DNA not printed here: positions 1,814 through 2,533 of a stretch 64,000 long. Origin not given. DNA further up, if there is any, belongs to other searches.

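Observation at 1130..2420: Free-standing HNH-kinase fusion gene inserted between tail sheath and tail tube genes on the opposite strand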

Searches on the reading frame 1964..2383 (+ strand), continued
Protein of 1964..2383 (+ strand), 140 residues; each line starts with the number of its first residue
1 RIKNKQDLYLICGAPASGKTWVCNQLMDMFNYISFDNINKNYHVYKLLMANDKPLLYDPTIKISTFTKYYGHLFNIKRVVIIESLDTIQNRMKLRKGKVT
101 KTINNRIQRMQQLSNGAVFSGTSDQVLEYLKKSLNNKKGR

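Call 79: find_related_loci(query=A3, collection=genome_contigs, flank=5000)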
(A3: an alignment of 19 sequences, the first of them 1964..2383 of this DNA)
Query A3 (140 aa) in genome_contigs; peptide patterns used: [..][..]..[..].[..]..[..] (x = any residue, [..] = any of these).
32 stretches matched a pattern; 4 encode a relative of the query (tblastn E <= 1e-3); 4 distinct loci.
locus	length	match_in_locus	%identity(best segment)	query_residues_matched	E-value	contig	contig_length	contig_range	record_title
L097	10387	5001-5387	40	2-126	1e-22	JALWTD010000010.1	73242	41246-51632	MAG: Flavobacteriaceae bacterium isolate M2_metabat2_scaf2bin.147 M2_NODE_205_length_73242_cov_8.750516, whole genome sh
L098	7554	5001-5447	28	6-131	4e-12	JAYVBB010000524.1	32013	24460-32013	MAG: Pseudomonadota bacterium isolate GL27_UP_concoct_47 GL27_UP_concoct_47_523, whole genome shotgun sequence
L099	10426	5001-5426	26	17-132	1e-6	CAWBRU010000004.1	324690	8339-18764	MAG: uncultured Alphaproteobacteria bacterium isolate MFD00392.bin.2.78 genome assembly, contig: contig_13378, whole gen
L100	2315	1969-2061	42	3-33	1e-4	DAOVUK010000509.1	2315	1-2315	MAG TPA_asm: Gammaproteobacteria bacterium isolate CSMAG_1677 CSMAG_1677_k141_2551798_length_2315_cov_23.7557, whole gen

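Call 83: search_protein_families(library=padloc, proteins=[P0037], max_evalue=0.01)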
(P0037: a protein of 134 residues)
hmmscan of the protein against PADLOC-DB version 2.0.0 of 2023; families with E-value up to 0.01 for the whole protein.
P0037 (134 aa): 1 family
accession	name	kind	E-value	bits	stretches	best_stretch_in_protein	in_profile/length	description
PDLC02911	VakA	-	0.0017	16.9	0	79-113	96-130/163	-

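Call 90: find_related_loci(query=A3, collection=viral_contigs, flank=4000)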
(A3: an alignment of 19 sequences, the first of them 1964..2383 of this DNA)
Query A3 (140 aa) in viral_contigs; peptide patterns used: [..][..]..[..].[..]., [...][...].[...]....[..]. (x = any residue, [..] = any of these).
165 stretches matched a pattern; 52 encode a relative of the query (tblastn E <= 1e-3); 52 distinct loci.
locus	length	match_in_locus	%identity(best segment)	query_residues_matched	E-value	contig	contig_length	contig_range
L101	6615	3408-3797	62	3-132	8e-51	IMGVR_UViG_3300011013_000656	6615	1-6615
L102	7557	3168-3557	62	3-132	8e-51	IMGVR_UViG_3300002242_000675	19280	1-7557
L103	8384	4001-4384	50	9-134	3e-33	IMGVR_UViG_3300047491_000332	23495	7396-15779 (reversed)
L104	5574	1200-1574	45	8-131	1e-32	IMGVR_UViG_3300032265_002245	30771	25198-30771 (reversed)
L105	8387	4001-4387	40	2-131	2e-32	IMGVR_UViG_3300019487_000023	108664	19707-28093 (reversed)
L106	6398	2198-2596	44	8-137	2e-32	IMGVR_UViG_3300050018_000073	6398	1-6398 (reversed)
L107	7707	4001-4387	40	2-131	2e-32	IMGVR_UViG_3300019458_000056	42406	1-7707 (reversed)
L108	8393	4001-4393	44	5-134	9e-26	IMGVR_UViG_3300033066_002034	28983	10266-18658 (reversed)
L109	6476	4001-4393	41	8-135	2e-27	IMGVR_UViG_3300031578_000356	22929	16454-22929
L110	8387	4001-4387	40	8-131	2e-26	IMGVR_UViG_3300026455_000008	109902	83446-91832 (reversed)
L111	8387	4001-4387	40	8-131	2e-26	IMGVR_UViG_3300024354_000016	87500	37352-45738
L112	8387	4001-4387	40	8-131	2e-26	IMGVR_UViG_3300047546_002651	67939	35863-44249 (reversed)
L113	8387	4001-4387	40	8-131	2e-26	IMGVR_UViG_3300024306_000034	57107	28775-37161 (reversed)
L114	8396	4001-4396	41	1-130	2e-26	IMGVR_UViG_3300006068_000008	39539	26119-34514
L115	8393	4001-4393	44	5-134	9e-26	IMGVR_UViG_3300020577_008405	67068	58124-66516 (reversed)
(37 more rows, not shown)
